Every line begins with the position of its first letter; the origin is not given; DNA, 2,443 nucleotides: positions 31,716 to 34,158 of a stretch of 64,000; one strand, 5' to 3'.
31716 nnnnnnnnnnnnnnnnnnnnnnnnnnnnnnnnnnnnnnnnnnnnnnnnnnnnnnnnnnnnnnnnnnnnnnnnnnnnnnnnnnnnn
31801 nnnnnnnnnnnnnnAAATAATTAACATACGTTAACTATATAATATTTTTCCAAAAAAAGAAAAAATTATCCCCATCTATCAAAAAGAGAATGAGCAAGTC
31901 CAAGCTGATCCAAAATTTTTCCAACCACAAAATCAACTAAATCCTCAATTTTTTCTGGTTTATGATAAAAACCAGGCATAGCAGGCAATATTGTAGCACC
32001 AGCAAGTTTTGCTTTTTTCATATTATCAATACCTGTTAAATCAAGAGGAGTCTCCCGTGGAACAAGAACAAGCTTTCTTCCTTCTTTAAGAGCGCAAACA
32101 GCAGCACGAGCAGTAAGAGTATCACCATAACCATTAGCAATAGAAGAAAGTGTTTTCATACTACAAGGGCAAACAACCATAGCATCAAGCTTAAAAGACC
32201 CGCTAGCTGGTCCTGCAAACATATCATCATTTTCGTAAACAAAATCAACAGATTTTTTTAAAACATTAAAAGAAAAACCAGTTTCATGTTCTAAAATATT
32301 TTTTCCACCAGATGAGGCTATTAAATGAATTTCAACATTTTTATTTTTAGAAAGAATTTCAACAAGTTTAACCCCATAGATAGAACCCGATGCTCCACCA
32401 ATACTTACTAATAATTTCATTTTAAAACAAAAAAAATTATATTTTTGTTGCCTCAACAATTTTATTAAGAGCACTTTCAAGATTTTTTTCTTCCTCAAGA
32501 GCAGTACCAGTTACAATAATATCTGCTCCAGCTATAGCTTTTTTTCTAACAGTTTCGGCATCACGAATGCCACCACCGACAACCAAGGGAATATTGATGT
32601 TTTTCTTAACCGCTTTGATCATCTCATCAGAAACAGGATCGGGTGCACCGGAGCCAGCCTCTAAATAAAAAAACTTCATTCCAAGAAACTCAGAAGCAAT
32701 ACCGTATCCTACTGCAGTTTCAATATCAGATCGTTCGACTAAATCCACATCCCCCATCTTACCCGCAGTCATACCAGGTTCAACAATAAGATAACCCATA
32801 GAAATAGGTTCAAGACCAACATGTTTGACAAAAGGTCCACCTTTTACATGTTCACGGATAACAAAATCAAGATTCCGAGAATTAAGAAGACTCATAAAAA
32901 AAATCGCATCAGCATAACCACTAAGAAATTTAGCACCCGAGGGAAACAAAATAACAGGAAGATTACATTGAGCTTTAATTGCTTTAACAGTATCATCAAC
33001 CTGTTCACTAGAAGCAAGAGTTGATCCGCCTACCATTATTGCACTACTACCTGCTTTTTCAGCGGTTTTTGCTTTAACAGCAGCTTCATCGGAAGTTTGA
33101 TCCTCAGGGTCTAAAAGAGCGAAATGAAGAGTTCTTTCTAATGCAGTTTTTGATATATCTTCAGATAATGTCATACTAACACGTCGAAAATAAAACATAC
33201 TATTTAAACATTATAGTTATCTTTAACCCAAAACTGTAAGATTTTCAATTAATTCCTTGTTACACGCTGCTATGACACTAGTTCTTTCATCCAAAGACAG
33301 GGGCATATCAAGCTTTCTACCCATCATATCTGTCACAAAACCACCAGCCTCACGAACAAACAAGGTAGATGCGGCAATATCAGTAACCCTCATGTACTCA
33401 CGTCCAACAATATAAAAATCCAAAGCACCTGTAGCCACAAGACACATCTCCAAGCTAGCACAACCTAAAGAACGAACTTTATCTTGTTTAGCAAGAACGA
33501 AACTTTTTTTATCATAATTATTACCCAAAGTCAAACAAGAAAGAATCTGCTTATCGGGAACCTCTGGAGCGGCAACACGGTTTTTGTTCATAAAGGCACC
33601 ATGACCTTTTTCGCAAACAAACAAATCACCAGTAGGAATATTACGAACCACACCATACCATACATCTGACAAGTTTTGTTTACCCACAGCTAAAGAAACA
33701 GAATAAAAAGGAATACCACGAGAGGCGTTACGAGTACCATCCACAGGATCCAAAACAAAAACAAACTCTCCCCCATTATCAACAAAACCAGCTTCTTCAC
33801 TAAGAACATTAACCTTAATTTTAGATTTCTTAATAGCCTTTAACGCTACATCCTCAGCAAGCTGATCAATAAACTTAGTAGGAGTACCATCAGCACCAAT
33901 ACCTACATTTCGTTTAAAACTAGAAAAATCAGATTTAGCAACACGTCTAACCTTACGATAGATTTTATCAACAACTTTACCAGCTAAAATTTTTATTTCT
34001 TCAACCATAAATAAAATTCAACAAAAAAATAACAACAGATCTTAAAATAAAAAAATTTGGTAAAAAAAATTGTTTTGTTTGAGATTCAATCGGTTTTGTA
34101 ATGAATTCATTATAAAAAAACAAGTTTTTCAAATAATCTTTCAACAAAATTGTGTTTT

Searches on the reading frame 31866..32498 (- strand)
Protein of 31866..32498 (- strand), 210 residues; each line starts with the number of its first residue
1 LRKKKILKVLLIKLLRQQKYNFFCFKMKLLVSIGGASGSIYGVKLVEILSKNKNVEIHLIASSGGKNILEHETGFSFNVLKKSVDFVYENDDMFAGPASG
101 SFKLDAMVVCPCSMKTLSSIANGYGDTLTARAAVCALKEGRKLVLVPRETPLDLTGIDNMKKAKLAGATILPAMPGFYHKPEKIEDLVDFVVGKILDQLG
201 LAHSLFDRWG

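Call 18: search_protein_families(library=pfam, proteins=[window:31866-32498:-])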
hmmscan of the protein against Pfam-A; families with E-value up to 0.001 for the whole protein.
window:31866-32498:- (210 aa): 1 family
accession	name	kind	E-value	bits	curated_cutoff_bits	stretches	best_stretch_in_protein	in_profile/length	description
PF02441.25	Flavoprotein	-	1.7e-42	145.2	22.7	1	27-199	1-162/162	Flavoprotein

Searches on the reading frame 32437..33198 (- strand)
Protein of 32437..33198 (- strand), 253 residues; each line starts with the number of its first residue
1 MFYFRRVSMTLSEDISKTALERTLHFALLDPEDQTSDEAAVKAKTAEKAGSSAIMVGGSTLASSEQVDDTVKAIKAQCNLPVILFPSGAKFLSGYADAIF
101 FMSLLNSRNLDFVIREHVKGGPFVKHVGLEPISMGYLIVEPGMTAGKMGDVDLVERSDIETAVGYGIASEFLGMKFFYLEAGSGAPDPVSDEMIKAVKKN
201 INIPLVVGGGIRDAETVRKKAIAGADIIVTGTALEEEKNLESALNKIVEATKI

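Call 18: search_protein_families(library=pfam, proteins=[window:32437-33198:-])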
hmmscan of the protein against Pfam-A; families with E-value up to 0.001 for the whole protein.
window:32437-33198:- (253 aa): 5 families
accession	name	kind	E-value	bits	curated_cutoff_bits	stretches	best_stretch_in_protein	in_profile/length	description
PF01884.23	PcrB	-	2.9e-57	194.2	23.9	1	22-250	7-225/226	PcrB family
PF00977.27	His_biosynth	-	1.8e-08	34.5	23.6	1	184-246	55-117/228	Histidine biosynthesis protein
PF00290.26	Trp_syntA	-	1.6e-05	24.4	27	1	191-236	187-231/259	Tryptophan synthase alpha chain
PF05690.20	ThiG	-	3.8e-05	23.6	23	0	190-240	163-213/247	Thiazole biosynthesis protein ThiG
PF01207.24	Dus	-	0.00031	20.4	20.4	0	192-236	174-219/311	Dihydrouridine synthase (Dus)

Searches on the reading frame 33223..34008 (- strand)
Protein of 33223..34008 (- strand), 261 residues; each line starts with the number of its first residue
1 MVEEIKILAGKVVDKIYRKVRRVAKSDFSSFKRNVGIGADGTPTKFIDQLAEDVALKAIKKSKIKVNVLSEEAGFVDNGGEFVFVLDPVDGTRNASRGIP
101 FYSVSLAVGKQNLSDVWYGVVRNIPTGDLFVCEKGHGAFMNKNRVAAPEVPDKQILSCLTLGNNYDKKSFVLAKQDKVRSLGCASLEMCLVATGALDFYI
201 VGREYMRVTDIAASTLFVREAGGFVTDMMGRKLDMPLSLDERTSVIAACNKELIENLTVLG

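Call 18: search_protein_families(library=pfam, proteins=[window:33223-34008:-])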
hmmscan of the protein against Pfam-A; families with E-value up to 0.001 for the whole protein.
window:33223-34008:- (261 aa): 1 family
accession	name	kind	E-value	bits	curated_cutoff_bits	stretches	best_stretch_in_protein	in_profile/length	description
PF00459.30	Inositol_P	-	1.3e-30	107.3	27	1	17-254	17-259/271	Inositol monophosphatase family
